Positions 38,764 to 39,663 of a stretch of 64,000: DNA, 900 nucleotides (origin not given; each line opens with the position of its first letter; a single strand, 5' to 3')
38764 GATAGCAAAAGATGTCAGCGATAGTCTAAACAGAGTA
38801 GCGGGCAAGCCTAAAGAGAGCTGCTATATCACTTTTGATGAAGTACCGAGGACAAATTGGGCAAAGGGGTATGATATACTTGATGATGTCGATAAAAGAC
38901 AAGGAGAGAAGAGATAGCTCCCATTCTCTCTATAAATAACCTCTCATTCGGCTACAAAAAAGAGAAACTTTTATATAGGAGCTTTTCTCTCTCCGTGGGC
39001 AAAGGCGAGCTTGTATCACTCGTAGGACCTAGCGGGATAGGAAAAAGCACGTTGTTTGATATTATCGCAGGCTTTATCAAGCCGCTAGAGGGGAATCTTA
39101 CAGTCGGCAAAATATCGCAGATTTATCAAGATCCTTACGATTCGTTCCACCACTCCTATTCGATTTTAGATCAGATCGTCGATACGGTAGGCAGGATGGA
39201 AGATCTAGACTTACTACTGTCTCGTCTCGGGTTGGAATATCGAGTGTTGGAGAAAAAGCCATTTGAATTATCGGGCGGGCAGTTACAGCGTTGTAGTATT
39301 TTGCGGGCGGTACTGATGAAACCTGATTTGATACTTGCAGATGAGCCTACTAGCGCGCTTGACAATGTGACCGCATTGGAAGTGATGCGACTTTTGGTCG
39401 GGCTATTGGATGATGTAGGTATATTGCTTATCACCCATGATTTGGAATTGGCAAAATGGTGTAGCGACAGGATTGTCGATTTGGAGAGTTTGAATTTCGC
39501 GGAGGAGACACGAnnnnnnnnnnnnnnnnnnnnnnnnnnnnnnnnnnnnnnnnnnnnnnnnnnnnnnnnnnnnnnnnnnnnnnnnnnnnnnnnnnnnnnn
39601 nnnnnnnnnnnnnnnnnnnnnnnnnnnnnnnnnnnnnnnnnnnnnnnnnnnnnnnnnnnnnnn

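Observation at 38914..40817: Stand-alone minimal ABC ATPase translationally coupled to a globin-sensor-like diguanylate cyclase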

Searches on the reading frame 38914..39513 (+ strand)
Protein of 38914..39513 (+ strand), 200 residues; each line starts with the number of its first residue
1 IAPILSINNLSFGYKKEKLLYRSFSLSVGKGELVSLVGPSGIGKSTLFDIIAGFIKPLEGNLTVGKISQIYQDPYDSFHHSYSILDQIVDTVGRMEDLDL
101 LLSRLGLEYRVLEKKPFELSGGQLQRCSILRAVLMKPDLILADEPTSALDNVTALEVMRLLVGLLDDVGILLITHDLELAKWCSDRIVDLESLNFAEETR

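Call 4: search_protein_families(library=pfam, proteins=[window:38914-39513:+], max_evalue=0.1)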
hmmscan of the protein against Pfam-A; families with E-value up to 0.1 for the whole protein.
window:38914-39513:+ (200 aa): 11 families
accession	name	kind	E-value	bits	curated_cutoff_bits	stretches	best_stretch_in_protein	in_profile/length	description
PF00005.33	ABC_tran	-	5.7e-24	85.7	25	1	23-147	3-137/137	ABC transporter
PF13304.12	AAA_21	-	0.00026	21.6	27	1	34-54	2-22/304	AAA domain, putative AbiEii toxin, Type IV TA system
PF13555.12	AAA_29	-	0.0025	18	27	1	31-52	23-43/61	P-loop containing region of AAA domain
PF03193.22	RsgA_GTPase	-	0.0026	18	30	1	30-68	105-138/174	RsgA GTPase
PF02463.25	SMC_N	-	0.0026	17.6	40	0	93-183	118-205/220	RecF/RecN/SMC N terminal domain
PF13191.12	AAA_16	-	0.0028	18.6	32.6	1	29-85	22-73/167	AAA ATPase domain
PF23541.1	CRF-BP_C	-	0.019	15.7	25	0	5-61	31-86/123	Corticotropin-releasing factor binding protein C-terminal domain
PF20703.3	nSTAND1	-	0.05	13.7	27.1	1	30-63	32-63/379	Novel STAND NTPase 1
PF00931.28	NB-ARC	-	0.058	13.1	23.5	1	31-52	18-39/248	NB-ARC domain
PF01926.29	MMR_HSR1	-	0.078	13.5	21.9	0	34-94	2-56/113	50S ribosome-binding GTPase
PF00910.28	RNA_helicase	-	0.089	13.7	21.5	0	35-83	2-48/105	RNA helicase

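Call 5: search_protein_families(library=ncbifam, proteins=[window:38914-39513:+], max_evalue=0.01)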
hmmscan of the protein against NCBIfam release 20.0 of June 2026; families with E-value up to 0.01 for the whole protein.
window:38914-39513:+ (200 aa): 187 families (the best 25 are shown)
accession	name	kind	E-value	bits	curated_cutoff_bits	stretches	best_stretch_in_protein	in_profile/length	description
TIGR02315.1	ABC_phnC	equivalog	2.5e-31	108.9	266.1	2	101-192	129-221/243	phosphonate ABC transporter ATP-binding protein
TIGR03608.1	L_ocin_972_ABC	subfamily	1.2e-30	106.5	254.85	2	95-189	112-205/206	putative bacteriocin export ABC transporter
TIGR02769.1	nickel_nikE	equivalog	7.1e-30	104.4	332.55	2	93-198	125-232/265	nickel import ATP-binding protein NikE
TIGR02982.1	heterocyst_DevA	subfamily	1.6e-29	103.1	295.8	2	95-192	119-216/220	ABC exporter ATP-binding subunit, DevA family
TIGR02857.1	CydD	equivalog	2e-29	103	435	2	110-189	450-528/529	thiol reductant ABC exporter subunit CydD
TIGR02211.1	LolD_lipo_ex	equivalog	4.6e-29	101.5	307.75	2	100-185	124-210/221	lipoprotein-releasing ABC transporter ATP-binding protein LolD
TIGR02673.1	FtsE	equivalog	1.3e-28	100.1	264.85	2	100-191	120-211/214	cell division ATP-binding protein FtsE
TIGR00972.1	3a0107s01c2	equivalog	1.8e-28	99.6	343.2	2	112-189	138-215/248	phosphate ABC transporter ATP-binding protein PstB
NF007739.0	PRK10419.1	subfamily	2.7e-28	99.2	354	2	91-198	124-233/268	nickel ABC transporter ATP-binding protein NikE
TIGR01277.1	thiQ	equivalog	3.2e-27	95.5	245.05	2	7-76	3-69/213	thiamine ABC transporter ATP-binding protein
TIGR04521.1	ECF_ATPase_2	equivalog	6.5e-27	94.3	330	2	101-191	127-219/279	energy-coupling factor transporter ATPase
TIGR02770.1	nickel_nikD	equivalog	9.4e-27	93.9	318.7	1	23-188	4-197/230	nickel import ATP-binding protein NikD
TIGR04520.1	ECF_ATPase_1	equivalog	2.4e-26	92.7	315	2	103-192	122-211/269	energy-coupling factor transporter ATPase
NF050066.1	LPSTprtrPglK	equivalog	3.7e-26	91.7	1000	2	5-67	349-411/558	BC-type lipopolysaccharide transporter PglK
TIGR03265.1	PhnT2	equivalog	6e-26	91.5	457.7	2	93-191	110-209/353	putative 2-aminoethylphosphonate ABC transporter ATP-binding protein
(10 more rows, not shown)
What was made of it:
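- On Dpp/Opp/Nik (peptide/nickel) importer ATPase: NikE 104 bits against a cut-off of 332; NikD 94 against 319 (call 5).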

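Call 7: find_homologous_proteins(query=window:38914-39513:+, max_evalue=1e-10)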
Query window:38914-39513:+ (200 aa): 7363 proteins with E <= 1e-10 among 8000 candidates; the best 120 are listed.
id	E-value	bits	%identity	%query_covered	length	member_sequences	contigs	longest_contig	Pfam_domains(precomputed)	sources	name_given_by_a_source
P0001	5.9e-105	368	99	87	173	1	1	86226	PF00005.34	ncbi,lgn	-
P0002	7.5e-77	276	65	94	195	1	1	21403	PF00005.34,PF02463.26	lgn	-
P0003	1.2e-75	272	67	95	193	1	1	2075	PF00005.34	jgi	-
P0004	1.3e-75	272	67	94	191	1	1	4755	PF00005.34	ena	-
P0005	1.7e-75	272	67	95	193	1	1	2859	PF00005.34,PF13555.13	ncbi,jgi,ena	-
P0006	1.7e-75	272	68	94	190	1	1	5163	PF00005.34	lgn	-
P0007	1.9e-75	272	68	92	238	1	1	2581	PF00005.34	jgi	-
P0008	2.4e-75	271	68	94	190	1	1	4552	PF00005.34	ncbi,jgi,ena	-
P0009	3.3e-75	271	67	95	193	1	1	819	PF00005.34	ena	-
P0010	6.0e-75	270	66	95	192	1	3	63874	PF00005.34,PF02463.26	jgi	jgi:peptide/nickel transport system ATP-binding protein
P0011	1.2e-74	269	66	94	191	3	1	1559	PF00005.34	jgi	-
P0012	2.3e-74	268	66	94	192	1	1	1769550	PF00005.34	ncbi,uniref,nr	ncbi:ATP-binding cassette domain-containing protein [Nitrosophilus kaiyonis]|uniref:ATP-binding cass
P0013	2.3e-74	268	65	94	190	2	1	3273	PF00005.34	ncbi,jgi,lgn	-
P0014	3.1e-74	268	67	94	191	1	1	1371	PF00005.34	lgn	-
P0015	6.6e-74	267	64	95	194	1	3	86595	PF00005.34,PF02463.26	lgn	-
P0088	4.7e-70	254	63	94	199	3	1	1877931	PF00005.34,PF13304.13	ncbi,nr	ncbi:oligopeptide ABC transporter, ATP-binding protein [Nitratiruptor sp. SB155-2]|nr:oligopeptide A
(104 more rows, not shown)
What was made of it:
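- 120 listed hits of 187-207 aa at 58-68% identity (apart from the 99%-identical P0001), from Nitrosophilus, Nitratiruptor and Campylobacterales (call 7). Gene callers predict the 173-aa truncated form (call 7).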

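Call 8: find_encoding_contigs(protein=P0001, flank=6000, max_places=3)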
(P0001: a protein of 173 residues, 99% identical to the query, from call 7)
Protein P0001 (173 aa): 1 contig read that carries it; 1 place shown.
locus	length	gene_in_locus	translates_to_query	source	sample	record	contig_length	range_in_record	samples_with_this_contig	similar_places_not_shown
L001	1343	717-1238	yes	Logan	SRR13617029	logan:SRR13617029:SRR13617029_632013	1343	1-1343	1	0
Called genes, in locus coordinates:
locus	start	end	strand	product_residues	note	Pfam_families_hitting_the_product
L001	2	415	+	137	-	?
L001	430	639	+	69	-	PF01361:Tautomerase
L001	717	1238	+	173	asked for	PF00005:ABC_tran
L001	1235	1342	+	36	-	?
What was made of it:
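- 38995..38997 (+): First canonical in-frame start (GTG). Use of it would delete strand beta1 and the A-loop Tyr14. NCBI and Logan gene calls use it (P0001, 173 aa; calls 7, 8).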

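Call 9: find_encoding_contigs(protein=P0012, flank=6000, max_places=3)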
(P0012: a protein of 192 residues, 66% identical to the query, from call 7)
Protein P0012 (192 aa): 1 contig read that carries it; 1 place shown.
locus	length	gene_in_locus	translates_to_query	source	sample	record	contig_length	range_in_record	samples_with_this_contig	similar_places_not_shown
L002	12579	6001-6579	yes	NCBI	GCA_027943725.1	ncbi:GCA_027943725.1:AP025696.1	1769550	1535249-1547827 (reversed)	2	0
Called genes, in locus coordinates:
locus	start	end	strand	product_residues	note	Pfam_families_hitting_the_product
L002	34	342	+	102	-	-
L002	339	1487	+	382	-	PF02321:OEP (faint)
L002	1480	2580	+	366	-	PF00364:Biotin_lipoyl (faint), PF25984:BSH_YknX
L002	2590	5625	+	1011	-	PF00873:ACR_tran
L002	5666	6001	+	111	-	PF08271:Zn_Ribbon_TF (faint), PF08274:Zn_Ribbon_YjdM, PF08792:A2L_zn_ribbon (weak), PF03831:YjdM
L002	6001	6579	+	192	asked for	PF00005:ABC_tran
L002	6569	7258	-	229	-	PF01553:Acyltransferase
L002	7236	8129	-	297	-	-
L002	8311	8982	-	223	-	PF07685:GATase_3, PF13507:GATase_5, PF01965:DJ-1_PfpI (weak), PF00117:GATase (faint)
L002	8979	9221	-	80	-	PF02700:PurS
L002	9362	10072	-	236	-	PF01259:SAICAR_synt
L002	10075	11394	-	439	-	PF00595:PDZ, PF13180:PDZ_2, PF17820:PDZ_6, PF03572:Peptidase_S41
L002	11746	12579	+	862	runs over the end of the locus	PF02861:Clp_N, PF23569:NBD_SMAX1, PF00004:AAA, PF17871:AAA_lid_9, PF00004:AAA, PF07724:AAA_2, PF07728:AAA_5, PF10431:ClpB_D2-small, +8 more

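Call 10: find_encoding_contigs(protein=P0088, flank=6000, max_places=3)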
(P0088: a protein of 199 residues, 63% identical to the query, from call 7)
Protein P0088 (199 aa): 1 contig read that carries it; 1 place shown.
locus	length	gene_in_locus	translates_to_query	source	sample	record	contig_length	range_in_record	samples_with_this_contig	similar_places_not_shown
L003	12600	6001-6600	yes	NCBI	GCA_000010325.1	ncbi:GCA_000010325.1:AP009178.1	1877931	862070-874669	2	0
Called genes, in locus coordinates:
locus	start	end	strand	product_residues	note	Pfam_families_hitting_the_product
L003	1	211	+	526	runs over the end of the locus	PF00520:Ion_trans, PF07885:Ion_trans_2, PF02254:TrkA_N, PF02080:TrkA_C (weak)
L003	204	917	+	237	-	PF02254:TrkA_N, PF02080:TrkA_C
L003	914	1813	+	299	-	PF01210:NAD_Gly3P_dh_N, PF07479:NAD_Gly3P_dh_C, PF20618:GPD_NAD_C_bact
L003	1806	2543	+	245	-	PF08668:HDOD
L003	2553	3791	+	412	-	PF00171:Aldedh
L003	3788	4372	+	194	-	PF01339:CheB_methylest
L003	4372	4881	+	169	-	-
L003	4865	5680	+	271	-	PF01739:CheR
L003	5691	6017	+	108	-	PF08274:Zn_Ribbon_YjdM, PF03831:YjdM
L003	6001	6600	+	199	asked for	PF00005:ABC_tran, PF13304:AAA_21 (faint)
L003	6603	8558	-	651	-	PF00990:GGDEF, PF00563:EAL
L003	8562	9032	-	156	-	PF13689:DUF4154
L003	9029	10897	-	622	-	PF07715:Plug, PF00593:TonB_dep_Rec_b-barrel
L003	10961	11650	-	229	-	PF01553:Acyltransferase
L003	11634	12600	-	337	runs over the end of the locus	-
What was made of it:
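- YjdM then ABC in Nitrosophilus and Nitratiruptor (calls 9, 10).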

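Call 14: find_related_loci(query=window:38914-39513:+, collection=genome_contigs, flank=6000)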
Query window:38914-39513:+ (200 aa) in genome_contigs; peptide patterns used: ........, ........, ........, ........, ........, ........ (x = any residue, [..] = any of these).
165 stretches matched a pattern; 32 encode a relative of the query (tblastn E <= 1e-3); 32 distinct loci.
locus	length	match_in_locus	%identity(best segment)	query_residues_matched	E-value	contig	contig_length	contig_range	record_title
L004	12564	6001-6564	63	4-191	3e-77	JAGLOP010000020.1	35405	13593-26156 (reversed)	MAG: Arcobacteraceae bacterium isolate RS_7_4 ROV157_7.bin.4.fa_20, whole genome shotgun sequence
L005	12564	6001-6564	63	4-191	4e-77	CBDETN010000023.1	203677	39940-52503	MAG: Arcobacteraceae bacterium isolate db4b13ac-2574-4c45-916c-b48a2a49b3d8 genome assembly, contig: contig_23, whole ge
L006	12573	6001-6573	58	4-192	7e-73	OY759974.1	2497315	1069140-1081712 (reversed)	MAG: Arcobacteraceae bacterium isolate 2f960911-6b7a-430b-8fcb-36b605e4e712 genome assembly, chromosome: 1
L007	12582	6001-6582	56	1-195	3e-70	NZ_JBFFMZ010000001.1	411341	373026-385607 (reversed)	MAG: Sulfurimonas sp. isolate Mix_mud18.2022.04.60 k141_1882375_length_411341_cov_120.4569, whole genome shotgun sequenc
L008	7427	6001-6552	61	4-188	3e-70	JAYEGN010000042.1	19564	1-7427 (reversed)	MAG: Campylobacterota bacterium isolate MAG245 MAG245_42, whole genome shotgun sequence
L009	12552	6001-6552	60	4-188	7e-70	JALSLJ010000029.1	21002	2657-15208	MAG: Sulfurimonas sp. isolate 355-202_metabat2_scaf2bin.012 355-202_scaffold_1638_c1, whole genome shotgun sequence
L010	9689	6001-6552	59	4-188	2e-69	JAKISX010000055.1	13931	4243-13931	MAG: Sulfurimonas sp. isolate D96SM.bin.28 NODE_3220_length_13931_cov_6.551507, whole genome shotgun sequence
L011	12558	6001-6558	57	4-190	1e-68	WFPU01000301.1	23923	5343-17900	MAG: Sulfurimonas sp. isolate S012_79_esom k151_71818, whole genome shotgun sequence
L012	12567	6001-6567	56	1-190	4e-68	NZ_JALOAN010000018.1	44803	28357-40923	MAG: Sulfurimonas sp. isolate SO_2017_LW2 bin 16 scaffold_1863_c1_LW138R_2017, whole genome shotgun sequence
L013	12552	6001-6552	59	4-188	5e-68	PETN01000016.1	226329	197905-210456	MAG: Sulfurimonas sp. CG01_land_8_20_14_3_00_36_23 CG01_land_8_20_14_3.00_scaffold_0_c, whole genome shotgun sequence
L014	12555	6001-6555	56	1-186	1e-67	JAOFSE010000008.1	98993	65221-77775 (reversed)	Sulfurimonas sp. isolate AH-709-D16 AH-709-D16_NODE_8, whole genome shotgun sequence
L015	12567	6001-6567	56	1-190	1e-67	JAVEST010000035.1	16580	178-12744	MAG: Sulfurimonas sp. isolate BF1_67 scaffold_1699_c2_biofilm_2017, whole genome shotgun sequence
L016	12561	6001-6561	58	1-188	2e-67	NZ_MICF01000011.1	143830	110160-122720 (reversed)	MAG: Sulfurimonas sp. RIFOXYD12_FULL_33_39 rifoxyd3_full_scaffold_58, whole genome shotgun sequence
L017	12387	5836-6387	58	4-188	1e-67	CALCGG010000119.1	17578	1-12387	MAG TPA_asm: uncultured Sulfurimonas sp. isolate ERR2206789_bin.7_CONCOCT_v1.1_MAG genome assembly, contig: ERZ890810.60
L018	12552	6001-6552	58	4-188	4e-67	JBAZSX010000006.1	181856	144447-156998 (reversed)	MAG: Sulfurimonas sp. isolate SO_2017_GW1_186 NODE_618_length_181856_cov_6.171734_OW334_2017, whole genome shotgun seque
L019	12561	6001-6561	57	1-188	6e-67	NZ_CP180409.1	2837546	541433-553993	Sulfurimonas sp. CS5 chromosome, complete genome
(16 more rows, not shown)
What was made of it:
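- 38914..39516 (+): Minimal orphan ABC ATPase, 200 aa if read from ATA 38914. Automatic calling gives 173 aa from GTG 38995. It is 55-68% identical to 187-207-aa proteins of Campylobacterota (calls 7, 14).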

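Call 17: search_protein_families(library=pfam, proteins=[L019:1143-3239:+, L019:3227-4423:+, L019:4431-4658:+, L019:4654-5076:+, L019:5305-5994:+, L019:6682-7071:-, L019:7713-8843:-, L009:6608-7720:+, L004:6578-7504:+, L004:5542-5811:-], max_evalue=0.01)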
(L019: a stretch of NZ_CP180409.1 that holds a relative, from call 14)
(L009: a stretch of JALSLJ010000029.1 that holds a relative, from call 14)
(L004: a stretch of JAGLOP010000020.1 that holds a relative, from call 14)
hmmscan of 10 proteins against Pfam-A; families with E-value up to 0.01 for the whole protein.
L019:1143-3239:+ (699 aa): 9 families
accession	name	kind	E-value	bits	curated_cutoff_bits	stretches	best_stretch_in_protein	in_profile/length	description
PF03781.23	FGE-sulfatase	-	1.1e-21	78.2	23.3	1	193-446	3-254/255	Sulfatase-modifying factor enzyme 1-like domain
PF13847.12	Methyltransf_31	-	2.1e-14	53.9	27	1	498-639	4-130/145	Methyltransferase domain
PF13489.12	Methyltransf_23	-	2.3e-09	37.7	27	1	498-663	23-154/164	Methyltransferase domain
PF08242.18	Methyltransf_12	-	5.1e-09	37.2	30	1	502-623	1-98/98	Methyltransferase domain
PF08241.18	Methyltransf_11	-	1e-08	36.2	21.2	1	502-625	1-95/95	Methyltransferase domain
PF13649.12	Methyltransf_25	-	1.7e-08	35.5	27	1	502-539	2-41/97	Methyltransferase domain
PF12867.12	DinB_2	-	3.1e-07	31.3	24.8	1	27-162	2-127/128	DinB superfamily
PF07942.18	CARME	-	0.001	18.9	27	1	496-639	56-213/268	Carnosine N-methyltransferase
PF05219.18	DREV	-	0.0057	16.3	26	0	498-626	95-187/265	DREV methyltransferase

L019:3227-4423:+ (399 aa): 3 families
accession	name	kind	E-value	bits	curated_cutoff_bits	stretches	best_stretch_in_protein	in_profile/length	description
PF00155.27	Aminotran_1_2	-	9.4e-40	137.3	19.7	1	43-388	11-361/361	Aminotransferase class I and II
PF01053.26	Cys_Met_Meta_PP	-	0.00022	20.4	27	1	98-206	74-174/381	Cys/Met metabolism PLP-dependent enzyme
PF01212.27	Beta_elim_lyase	-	0.0069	16.2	27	0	143-205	100-168/288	Beta-eliminating lyase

L019:4431-4658:+ (76 aa): 0 families

L019:4654-5076:+ (141 aa): 1 family
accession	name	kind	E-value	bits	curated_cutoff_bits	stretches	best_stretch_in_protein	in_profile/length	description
PF01243.27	PNPOx_N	-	1.1e-05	26.2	28.1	1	6-99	3-85/120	Pyridoxamine 5'-phosphate oxidase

L019:5305-5994:+ (230 aa): 1 family
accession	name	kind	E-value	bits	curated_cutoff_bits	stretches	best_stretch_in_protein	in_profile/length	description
PF08761.16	dUTPase_2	-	1.1e-33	117.2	22.9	1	4-183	2-162/162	dUTPase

L019:6682-7071:- (130 aa): 1 family
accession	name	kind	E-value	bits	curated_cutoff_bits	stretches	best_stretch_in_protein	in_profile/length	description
PF02537.21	CRCB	-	3.3e-22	79.2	32.9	1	9-121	1-102/103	CrcB-like protein, Camphor Resistance (CrcB)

L019:7713-8843:- (377 aa): 0 families

L009:6608-7720:+ (371 aa): 2 families
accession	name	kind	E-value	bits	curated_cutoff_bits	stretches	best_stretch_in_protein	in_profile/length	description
PF00990.26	GGDEF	-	2e-45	154.9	23.8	1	205-366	1-161/161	Diguanylate cyclase, GGDEF domain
PF20966.2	MASE6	-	2.9e-14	53.9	27.4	1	16-187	1-170/170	MASE6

L004:6578-7504:+ (309 aa): 1 family
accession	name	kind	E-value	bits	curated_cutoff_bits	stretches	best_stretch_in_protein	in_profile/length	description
PF00762.24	Ferrochelatase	-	2.2e-94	316.4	27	1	3-308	1-315/317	Ferrochelatase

L004:5542-5811:- (90 aa): 1 family
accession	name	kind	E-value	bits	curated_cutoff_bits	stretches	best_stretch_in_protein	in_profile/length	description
PF00034.26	Cytochrom_C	-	0.0024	19.6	21.3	1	23-83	11-79/90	Cytochrome c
